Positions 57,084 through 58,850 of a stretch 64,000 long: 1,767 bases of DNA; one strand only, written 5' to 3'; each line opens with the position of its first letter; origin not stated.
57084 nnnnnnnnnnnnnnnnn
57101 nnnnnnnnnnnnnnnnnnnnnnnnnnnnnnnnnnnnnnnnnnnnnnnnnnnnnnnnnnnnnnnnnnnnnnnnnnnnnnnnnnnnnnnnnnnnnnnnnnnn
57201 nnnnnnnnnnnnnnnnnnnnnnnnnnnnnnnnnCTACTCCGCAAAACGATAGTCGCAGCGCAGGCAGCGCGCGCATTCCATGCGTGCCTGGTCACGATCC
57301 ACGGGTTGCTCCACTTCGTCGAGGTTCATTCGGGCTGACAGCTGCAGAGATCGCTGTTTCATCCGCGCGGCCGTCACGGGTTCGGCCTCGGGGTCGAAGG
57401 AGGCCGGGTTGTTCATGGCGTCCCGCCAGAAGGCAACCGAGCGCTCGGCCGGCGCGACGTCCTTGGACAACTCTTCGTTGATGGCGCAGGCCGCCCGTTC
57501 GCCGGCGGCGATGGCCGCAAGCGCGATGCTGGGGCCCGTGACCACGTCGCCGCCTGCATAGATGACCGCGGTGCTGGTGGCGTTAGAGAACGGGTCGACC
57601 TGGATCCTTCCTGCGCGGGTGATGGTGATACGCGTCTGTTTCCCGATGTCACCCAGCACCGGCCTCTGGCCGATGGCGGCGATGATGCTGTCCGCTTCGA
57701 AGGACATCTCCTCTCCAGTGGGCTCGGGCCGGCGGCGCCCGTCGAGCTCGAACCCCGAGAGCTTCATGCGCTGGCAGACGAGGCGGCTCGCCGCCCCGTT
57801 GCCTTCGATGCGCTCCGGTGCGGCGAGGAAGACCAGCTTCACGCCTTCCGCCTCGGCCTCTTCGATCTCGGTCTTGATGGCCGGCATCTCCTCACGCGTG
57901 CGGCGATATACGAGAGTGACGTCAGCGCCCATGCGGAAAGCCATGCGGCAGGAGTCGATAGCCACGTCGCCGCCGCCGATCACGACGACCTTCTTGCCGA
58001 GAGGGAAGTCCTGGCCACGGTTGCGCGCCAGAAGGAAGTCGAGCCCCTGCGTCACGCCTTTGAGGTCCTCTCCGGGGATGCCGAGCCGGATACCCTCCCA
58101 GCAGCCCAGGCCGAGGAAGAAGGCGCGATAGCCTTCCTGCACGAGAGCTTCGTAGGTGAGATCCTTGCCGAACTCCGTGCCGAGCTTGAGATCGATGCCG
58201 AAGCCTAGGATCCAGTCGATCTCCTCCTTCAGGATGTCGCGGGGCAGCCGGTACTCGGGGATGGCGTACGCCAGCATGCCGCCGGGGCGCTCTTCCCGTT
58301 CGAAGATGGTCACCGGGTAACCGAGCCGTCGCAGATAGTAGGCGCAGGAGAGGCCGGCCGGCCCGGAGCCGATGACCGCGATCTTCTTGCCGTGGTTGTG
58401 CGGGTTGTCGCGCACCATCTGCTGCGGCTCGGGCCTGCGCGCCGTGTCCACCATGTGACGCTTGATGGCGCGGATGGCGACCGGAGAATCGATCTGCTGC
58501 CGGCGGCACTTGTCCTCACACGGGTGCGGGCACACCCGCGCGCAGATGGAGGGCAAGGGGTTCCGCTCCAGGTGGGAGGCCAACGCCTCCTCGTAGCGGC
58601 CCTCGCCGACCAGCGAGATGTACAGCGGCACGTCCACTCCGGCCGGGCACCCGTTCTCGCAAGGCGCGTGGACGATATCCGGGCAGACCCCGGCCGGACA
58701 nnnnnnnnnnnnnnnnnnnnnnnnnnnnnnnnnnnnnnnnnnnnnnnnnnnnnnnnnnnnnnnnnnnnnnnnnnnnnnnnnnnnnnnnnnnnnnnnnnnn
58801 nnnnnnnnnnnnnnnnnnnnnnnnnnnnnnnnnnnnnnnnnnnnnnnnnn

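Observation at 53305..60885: Five-gene soluble flavin/Fe-S oxidoreductase cluster: NuoE-like, NuoF-GltD fusion, NuoG-like, then NfnA-NfnB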

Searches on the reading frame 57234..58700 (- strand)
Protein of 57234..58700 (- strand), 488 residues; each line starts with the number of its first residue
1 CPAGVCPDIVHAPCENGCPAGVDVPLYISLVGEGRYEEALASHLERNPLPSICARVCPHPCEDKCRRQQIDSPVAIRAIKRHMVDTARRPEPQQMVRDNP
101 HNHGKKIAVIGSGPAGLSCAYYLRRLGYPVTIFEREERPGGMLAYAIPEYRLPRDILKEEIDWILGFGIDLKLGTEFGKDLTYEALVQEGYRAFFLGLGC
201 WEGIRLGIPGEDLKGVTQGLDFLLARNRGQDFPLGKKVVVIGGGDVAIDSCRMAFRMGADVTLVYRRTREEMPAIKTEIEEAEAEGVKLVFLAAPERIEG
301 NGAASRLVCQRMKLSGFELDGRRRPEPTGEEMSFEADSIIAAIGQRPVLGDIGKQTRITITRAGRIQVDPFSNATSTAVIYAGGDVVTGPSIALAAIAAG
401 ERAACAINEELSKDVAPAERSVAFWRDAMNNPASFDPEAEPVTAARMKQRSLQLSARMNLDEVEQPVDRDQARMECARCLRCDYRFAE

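Call 29: search_solved_structures(query=window:57234-58700:-, max_evalue=1e-60, show_alignments=3)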
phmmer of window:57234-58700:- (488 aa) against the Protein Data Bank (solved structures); distinct sequences matched with E-value up to 1e-60: 6.
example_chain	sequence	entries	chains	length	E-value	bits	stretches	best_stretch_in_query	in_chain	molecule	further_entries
9n5u_A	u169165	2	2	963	4.6e-106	358.5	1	12-411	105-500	NfnA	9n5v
9bov_A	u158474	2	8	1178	8.8e-106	357.6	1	12-483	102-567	Molybdopterin oxidoreductase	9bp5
8oh5_C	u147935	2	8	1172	2.4e-102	346.2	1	12-485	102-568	Formate dehydrogenase-O, major subunit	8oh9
5jca_L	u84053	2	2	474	7.7e-81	275.3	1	6-414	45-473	NADH-dependent Ferredoxin:NADP Oxidoreductase (NfnI) subunit alpha | NADH-dependent Ferredoxin:NADP Oxidoreductase subunit alpha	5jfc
4ylf_B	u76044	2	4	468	1.7e-77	264.3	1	10-414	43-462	Dihydropyrimidine dehydrogenase subunit A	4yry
5vj7_A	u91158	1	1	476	4.1e-75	256.5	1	6-413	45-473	Oxidoreductase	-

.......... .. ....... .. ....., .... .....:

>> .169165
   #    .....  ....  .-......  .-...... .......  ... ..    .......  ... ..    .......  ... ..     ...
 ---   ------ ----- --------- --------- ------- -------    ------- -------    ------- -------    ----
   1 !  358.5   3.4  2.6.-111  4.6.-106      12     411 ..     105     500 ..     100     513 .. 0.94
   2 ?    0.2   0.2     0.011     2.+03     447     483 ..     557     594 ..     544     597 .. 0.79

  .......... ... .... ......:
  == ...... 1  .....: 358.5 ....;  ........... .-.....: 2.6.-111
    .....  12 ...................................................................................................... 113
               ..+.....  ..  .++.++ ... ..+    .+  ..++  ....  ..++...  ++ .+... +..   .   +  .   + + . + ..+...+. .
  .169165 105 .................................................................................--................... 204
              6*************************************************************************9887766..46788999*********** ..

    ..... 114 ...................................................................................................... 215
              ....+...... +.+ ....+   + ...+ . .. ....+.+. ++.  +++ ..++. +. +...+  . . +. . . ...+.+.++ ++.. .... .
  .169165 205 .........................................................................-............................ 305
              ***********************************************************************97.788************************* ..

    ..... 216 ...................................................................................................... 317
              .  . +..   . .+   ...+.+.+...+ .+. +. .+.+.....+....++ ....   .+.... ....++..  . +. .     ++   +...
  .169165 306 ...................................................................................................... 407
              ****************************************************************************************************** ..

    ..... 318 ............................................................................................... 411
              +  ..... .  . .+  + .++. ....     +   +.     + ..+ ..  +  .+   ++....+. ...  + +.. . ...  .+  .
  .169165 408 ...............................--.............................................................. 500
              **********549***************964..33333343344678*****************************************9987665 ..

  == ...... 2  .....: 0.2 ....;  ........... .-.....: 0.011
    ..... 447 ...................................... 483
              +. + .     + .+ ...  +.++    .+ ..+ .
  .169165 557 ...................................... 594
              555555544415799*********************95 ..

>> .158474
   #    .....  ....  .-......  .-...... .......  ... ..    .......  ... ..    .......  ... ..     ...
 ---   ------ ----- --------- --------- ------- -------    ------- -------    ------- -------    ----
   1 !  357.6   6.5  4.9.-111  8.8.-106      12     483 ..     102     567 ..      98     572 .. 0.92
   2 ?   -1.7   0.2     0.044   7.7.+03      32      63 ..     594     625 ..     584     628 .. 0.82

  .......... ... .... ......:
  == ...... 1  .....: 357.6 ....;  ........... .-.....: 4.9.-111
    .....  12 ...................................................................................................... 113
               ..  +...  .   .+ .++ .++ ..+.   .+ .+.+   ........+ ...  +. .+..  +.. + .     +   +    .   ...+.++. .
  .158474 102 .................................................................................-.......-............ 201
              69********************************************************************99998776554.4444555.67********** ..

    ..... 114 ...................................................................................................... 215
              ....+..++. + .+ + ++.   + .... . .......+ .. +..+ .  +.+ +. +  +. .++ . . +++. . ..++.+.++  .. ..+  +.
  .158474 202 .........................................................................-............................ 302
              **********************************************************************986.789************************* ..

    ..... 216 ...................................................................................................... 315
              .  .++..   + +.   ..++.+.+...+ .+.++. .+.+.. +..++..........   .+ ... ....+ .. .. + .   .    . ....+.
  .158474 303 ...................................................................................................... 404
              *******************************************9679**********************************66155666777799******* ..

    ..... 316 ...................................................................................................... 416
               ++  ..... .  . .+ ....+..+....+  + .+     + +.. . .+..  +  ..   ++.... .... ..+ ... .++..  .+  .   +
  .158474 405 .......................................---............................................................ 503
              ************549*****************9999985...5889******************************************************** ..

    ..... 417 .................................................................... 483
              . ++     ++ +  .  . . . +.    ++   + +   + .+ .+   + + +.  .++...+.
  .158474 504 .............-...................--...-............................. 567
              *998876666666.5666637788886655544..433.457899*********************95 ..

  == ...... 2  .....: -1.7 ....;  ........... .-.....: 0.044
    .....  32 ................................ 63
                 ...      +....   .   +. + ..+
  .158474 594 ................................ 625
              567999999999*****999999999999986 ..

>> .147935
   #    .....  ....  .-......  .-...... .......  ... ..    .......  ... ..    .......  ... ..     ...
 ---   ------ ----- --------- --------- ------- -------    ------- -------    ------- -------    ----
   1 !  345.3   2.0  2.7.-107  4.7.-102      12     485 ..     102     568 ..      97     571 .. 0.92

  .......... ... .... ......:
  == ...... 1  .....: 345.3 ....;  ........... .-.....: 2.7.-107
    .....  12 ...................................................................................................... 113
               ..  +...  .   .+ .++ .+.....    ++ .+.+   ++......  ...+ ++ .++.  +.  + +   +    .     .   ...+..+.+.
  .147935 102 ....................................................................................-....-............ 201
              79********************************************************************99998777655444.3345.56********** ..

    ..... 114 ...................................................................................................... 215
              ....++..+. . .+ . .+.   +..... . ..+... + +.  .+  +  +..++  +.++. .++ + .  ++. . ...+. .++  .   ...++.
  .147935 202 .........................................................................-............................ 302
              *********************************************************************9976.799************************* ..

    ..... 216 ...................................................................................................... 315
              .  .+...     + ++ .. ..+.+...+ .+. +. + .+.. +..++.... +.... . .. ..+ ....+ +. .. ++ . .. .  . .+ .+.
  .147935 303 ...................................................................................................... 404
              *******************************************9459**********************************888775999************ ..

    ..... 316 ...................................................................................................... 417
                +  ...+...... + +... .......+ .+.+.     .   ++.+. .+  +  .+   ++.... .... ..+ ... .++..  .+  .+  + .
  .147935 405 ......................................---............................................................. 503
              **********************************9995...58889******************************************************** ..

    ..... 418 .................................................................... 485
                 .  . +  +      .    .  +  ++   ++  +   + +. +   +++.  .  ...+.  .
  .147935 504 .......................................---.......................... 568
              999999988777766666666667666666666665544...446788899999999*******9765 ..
